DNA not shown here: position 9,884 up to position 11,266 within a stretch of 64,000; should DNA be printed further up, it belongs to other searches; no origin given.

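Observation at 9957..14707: Intact tRNA-Met-targeting integrative element with a 51-bp att duplication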

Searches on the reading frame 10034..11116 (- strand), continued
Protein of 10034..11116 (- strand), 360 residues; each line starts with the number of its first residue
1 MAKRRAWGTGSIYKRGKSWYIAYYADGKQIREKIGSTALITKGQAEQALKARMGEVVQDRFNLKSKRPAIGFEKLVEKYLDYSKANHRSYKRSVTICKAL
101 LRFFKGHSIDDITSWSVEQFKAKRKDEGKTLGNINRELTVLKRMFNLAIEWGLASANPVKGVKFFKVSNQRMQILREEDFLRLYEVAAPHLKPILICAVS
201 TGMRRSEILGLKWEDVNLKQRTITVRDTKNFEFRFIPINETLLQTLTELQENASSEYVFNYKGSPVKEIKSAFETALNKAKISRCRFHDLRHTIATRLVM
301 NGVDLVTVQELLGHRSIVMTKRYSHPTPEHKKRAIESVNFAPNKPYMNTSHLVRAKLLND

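Call 35: search_protein_families(library=ncbifam, proteins=[window:10034-11116:-], max_evalue=0.1)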
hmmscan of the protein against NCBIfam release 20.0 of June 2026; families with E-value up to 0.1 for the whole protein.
window:10034-11116:- (360 aa): 14 families
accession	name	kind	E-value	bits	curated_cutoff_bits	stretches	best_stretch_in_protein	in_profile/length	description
NF040815.2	recomb_XerA_Arch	equivalog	5.3e-36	124.5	220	1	81-333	11-261/263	site-specific tyrosine recombinase/integron integrase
TIGR02224.1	recomb_XerC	equivalog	2.5e-32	112.5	335.15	1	74-334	5-285/295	tyrosine recombinase XerC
TIGR02225.1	recomb_XerD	equivalog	5.8e-29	101.3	329.6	1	82-334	13-282/290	site-specific tyrosine recombinase XerD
NF001399.0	PRK00283.1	subfamily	2.9e-25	89.1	279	1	83-335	23-292/300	tyrosine recombinase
TIGR02249.1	integrase_gron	subfamily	1.6e-17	63.8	265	2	268-330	241-304/315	integron integrase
NF002331.0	PRK01287.1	subfamily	9.4e-17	61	371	1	123-333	87-319/365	site-specific tyrosine recombinase XerC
NF003462.0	PRK05084.1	equivalog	4.4e-14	52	267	1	199-338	205-356/360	tyrosine recombinase XerS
NF011946.0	PRK15417.1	equivalog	1.2e-12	47.7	435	2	269-325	257-314/337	integron integrase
NF002685.0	PRK02436.1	equivalog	1.4e-10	41.5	178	1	168-323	93-243/245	site-specific tyrosine recombinase XerD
NF007370.0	PRK09870.1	subfamily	8.1e-09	35.4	221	1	194-324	38-177/200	tyrosine-type DNA invertase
NF007371.0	PRK09871.1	subfamily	2e-08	34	222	1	195-324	32-172/198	tyrosine-type DNA invertase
NF047926.1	integrase_GmtZ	equivalog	1.4e-06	26.6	600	1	238-337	386-481/784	gamma-mobile-trio integrase GmtZ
NF041502.1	integrase_1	equivalog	1.8e-05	23.7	350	1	290-334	324-368/484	site-specific integrase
NF040693.1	recomb_GmtY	equivalog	0.0005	19.4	340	1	285-329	391-435/441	gamma-mobile-trio recombinase GmtY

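Call 36: search_protein_families(library=phrogs, proteins=[window:10034-11116:-], max_evalue=0.1)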
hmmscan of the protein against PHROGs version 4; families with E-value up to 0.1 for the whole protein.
window:10034-11116:- (360 aa): 16 families
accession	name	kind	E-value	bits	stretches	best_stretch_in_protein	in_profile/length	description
phrog_1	-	integration and excision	1.1e-76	260.4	1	13-339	117-448/611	integrase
phrog_216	-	integration and excision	8.5e-46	157.4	1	136-342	17-240/301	integrase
phrog_7685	-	integration and excision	4e-14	53.8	1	232-338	127-235/240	integrase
phrog_35951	-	unknown function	3.8e-12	47.5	1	271-331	7-67/97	-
phrog_7244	-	integration and excision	1e-11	45.6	1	80-220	86-227/263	integrase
phrog_7269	-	integration and excision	1.6e-07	32.1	1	288-336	31-79/89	integrase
phrog_37709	-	unknown function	7.6e-07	30.1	1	149-223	37-109/116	-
phrog_25190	-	integration and excision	1.4e-06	29.6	1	253-332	18-95/109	integrase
phrog_5830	-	integration and excision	2e-06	28.3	1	129-250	60-190/318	integrase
phrog_23271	-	unknown function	3.5e-05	24.7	1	286-325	10-49/67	-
phrog_22184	-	unknown function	0.00029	21.5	1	194-230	212-248/254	-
phrog_34557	-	integration and excision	0.0014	19.3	1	277-325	117-165/183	integrase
phrog_10426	-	integration and excision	0.0024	18.7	1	11-115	2-101/193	integrase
phrog_24633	-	unknown function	0.0055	16.9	1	284-329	217-262/367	-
phrog_23783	-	integration and excision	0.0083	17.1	1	62-160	52-150/162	integrase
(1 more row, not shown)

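Call 90: find_related_loci(query=window:10034-11116:-, collection=viral_contigs, flank=6000)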
Query window:10034-11116:- (360 aa) in viral_contigs; peptide patterns used: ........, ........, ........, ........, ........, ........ (x = any residue, [..] = any of these).
51 stretches matched a pattern; 21 encode a relative of the query (tblastn E <= 1e-3); 20 distinct loci.
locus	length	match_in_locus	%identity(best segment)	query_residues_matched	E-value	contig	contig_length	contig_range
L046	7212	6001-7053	32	11-351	5e-46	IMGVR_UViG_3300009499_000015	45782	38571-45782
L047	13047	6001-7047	32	1-338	4e-37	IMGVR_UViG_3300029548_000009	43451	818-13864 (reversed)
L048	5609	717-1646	28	54-338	9e-33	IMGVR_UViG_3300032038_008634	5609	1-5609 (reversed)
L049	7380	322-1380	30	12-344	3e-29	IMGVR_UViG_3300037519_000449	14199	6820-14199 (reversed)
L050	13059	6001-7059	30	12-344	3e-29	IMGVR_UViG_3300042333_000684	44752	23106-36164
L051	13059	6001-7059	30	12-344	3e-29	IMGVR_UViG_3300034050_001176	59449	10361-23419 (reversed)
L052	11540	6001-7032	28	16-325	2e-23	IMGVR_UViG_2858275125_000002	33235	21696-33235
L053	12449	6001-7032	28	16-325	4e-23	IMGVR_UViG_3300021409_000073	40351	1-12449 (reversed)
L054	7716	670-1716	27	12-325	1e-22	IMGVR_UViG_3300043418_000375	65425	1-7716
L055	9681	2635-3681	27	12-325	3e-22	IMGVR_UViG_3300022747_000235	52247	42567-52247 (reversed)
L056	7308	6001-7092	27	10-339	4e-22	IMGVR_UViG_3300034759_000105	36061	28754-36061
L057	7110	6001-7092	27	10-339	4e-22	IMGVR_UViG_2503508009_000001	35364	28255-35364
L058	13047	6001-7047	26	12-325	4e-20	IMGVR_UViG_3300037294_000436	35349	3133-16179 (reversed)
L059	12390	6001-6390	27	198-323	1e-4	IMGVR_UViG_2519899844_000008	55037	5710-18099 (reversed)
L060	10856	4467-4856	27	198-323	1e-4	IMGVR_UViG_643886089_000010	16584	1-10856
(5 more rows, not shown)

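Call 91: search_dna_similar(query=window:10034-11116:-, collection=phages, mode=protein, max_rows=8)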
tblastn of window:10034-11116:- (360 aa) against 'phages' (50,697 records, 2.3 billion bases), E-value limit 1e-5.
Records with a match: 1510; places in all: 1521; records where one place covers at least 80% of the query: 500.
Best place of each record, by identity: <60% 1510.
By first word of the organism name: Mycobacterium 150; Escherichia 141; Pseudomonas 123; Salmonella 93; Streptococcus 91; Klebsiella 80; Vibrio 70; Burkholderia 69; Bacteriophage 69; Ralstonia 51; and 92 more.
By host as written in the record: - 209; Mycobacterium smegmatis mc2 155 108; Klebsiella pneumoniae 51; Pseudomonas aeruginosa 50; Escherichia coli 37; Ralstonia solanacearum 34; Mycobacterium smegmatis mc#155 24; Listeria monocytogenes 23; and 539 more.
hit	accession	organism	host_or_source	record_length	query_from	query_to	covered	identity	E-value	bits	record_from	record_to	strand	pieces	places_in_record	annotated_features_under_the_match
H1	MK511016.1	Pseudomonas phage vB_Pae_BR141b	Pseudomonas aeruginosa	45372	8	335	91%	32.6%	1e-36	146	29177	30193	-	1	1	integrase | hypothetical protein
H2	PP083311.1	Pseudomonas phage VB_PaD_phPA-G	Pseudomonas aeruginosa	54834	8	335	91%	32.6%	1e-36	146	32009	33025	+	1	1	integrase | excisionase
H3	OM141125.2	Pseudomonas phage PP9W2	Pseudomonas aeruginosa P9W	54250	8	335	91%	32.4%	2e-37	148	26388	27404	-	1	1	integrase | Helix-turn-helix domain protein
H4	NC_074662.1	Pseudomonas phage PP9W2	Pseudomonas aeruginosa P9W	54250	8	335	91%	32.4%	2e-37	148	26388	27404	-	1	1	integrase | Helix-turn-helix domain protein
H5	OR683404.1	Pseudomonas phage Haboob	Pseudomonas aeruginosa 382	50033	8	335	91%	32.4%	3e-37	148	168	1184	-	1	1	integrase | DNA-binding protein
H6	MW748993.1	Pseudomonas phage BUCT566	Pseudomonas aeruginosa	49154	8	335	91%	32.4%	3e-37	148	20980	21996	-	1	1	integrase | putative excisionase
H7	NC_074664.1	Pseudomonas phage BUCT566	Pseudomonas aeruginosa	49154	8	335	91%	32.4%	3e-37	148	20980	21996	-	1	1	integrase | putative excisionase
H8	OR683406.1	Pseudomonas phage Marin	Pseudomonas aeruginosa F002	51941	8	335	91%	32.4%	8e-37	147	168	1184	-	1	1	integrase | helix-turn-helix domain-containing protein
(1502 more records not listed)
